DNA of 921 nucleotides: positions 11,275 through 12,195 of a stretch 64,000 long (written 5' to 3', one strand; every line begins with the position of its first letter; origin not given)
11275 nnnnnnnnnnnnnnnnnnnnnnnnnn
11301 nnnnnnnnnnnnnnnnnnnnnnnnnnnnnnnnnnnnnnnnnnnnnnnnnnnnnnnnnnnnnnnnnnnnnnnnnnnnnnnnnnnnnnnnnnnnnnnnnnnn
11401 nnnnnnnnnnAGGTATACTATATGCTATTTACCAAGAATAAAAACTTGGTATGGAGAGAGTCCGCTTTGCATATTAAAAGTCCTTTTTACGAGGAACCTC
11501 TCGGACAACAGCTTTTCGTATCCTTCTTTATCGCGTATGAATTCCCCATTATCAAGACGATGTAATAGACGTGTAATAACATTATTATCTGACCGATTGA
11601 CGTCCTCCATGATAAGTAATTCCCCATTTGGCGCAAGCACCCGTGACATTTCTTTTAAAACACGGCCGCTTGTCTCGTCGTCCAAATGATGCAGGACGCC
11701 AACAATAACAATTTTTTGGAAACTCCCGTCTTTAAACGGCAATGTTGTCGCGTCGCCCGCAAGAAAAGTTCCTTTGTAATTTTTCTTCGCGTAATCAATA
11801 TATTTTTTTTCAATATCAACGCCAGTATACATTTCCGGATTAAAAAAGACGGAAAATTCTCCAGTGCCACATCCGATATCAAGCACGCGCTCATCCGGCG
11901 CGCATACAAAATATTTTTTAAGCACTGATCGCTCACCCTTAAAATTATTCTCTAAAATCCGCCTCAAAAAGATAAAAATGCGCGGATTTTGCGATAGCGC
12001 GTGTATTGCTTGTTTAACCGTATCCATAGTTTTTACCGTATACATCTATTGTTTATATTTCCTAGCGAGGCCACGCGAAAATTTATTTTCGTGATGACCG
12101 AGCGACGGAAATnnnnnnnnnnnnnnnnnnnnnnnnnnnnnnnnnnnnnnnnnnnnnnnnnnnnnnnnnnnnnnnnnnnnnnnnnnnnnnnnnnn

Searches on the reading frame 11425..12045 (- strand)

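Call 71: search_protein_families(library=pfam, proteins=[window:11425-12045:-], max_evalue=0.000001)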
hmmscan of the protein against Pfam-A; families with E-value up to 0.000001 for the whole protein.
window:11425-12045:- (206 aa): 6 families
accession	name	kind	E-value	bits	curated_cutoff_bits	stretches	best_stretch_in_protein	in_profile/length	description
PF13649.12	Methyltransf_25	-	1.7e-21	77.2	27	1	54-141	1-97/97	Methyltransferase domain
PF08241.18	Methyltransf_11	-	1.5e-20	74.1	21.2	1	55-145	1-95/95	Methyltransferase domain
PF13847.12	Methyltransf_31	-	3.3e-17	62.9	27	1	51-150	4-113/145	Methyltransferase domain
PF13489.12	Methyltransf_23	-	6.1e-13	49.3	27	1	48-182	20-147/164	Methyltransferase domain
PF08242.18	Methyltransf_12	-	1.5e-11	45.3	30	1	55-143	1-98/98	Methyltransferase domain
PF01209.24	Ubie_methyltran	-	1.5e-08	34.7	20.1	1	49-148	46-154/233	ubiE/COQ5 methyltransferase family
